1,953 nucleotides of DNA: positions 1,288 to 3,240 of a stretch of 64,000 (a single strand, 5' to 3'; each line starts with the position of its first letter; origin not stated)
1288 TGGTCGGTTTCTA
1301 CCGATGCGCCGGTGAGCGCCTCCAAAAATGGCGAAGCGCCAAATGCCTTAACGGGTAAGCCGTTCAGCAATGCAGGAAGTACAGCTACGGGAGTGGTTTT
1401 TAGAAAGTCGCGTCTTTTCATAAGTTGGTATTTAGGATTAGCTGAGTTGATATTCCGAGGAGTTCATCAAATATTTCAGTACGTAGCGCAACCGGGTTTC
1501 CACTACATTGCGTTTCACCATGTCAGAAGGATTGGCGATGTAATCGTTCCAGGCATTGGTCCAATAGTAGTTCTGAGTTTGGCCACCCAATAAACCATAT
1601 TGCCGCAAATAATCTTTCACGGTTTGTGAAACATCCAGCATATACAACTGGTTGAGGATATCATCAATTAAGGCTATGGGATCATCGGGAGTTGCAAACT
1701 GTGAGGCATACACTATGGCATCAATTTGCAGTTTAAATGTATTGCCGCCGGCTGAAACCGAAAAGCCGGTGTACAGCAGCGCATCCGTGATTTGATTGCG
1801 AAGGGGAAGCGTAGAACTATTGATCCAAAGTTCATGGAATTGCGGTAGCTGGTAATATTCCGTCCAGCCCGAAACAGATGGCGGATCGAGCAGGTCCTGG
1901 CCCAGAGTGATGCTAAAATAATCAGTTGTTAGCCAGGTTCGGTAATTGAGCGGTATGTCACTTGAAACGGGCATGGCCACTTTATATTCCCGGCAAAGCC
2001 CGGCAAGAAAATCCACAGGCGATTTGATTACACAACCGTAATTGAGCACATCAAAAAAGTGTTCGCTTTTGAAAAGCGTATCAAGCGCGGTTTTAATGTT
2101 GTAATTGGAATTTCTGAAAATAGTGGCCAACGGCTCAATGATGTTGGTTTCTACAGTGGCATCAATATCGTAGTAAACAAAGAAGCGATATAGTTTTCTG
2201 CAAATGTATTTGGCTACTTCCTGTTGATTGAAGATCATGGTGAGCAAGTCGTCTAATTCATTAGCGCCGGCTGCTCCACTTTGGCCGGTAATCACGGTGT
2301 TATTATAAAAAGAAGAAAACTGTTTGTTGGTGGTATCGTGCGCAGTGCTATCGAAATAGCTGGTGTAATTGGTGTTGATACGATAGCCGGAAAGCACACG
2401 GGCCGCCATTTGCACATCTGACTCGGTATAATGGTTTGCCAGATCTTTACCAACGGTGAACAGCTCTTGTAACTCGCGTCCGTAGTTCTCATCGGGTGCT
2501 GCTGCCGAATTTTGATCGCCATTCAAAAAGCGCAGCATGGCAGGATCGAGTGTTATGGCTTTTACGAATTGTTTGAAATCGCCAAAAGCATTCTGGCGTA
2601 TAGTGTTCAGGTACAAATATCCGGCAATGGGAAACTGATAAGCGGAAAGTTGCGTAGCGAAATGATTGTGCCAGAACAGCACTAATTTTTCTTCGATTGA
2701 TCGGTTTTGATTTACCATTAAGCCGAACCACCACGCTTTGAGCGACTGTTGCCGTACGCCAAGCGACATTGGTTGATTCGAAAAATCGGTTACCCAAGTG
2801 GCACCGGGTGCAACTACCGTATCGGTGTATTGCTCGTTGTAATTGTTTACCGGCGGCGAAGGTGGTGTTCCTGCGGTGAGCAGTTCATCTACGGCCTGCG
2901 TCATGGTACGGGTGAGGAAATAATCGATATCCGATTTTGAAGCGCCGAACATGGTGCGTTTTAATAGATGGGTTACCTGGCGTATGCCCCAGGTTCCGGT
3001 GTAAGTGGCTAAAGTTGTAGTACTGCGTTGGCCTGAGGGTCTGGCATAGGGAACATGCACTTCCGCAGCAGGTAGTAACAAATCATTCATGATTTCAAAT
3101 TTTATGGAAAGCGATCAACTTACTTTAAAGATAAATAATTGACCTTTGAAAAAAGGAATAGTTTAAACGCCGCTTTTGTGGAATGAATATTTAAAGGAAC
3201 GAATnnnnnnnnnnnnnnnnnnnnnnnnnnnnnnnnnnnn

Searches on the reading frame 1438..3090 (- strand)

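Call 91: search_protein_families(library=pfam, proteins=[window:1438-3090:-], max_evalue=0.00001)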
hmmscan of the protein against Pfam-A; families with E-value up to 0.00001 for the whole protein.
window:1438-3090:- (550 aa): 1 family
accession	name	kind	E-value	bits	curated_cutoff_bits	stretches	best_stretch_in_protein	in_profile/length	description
PF08811.16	DUF1800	-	4.1e-92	310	26.1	1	41-549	1-419/419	Protein of unknown function (DUF1800)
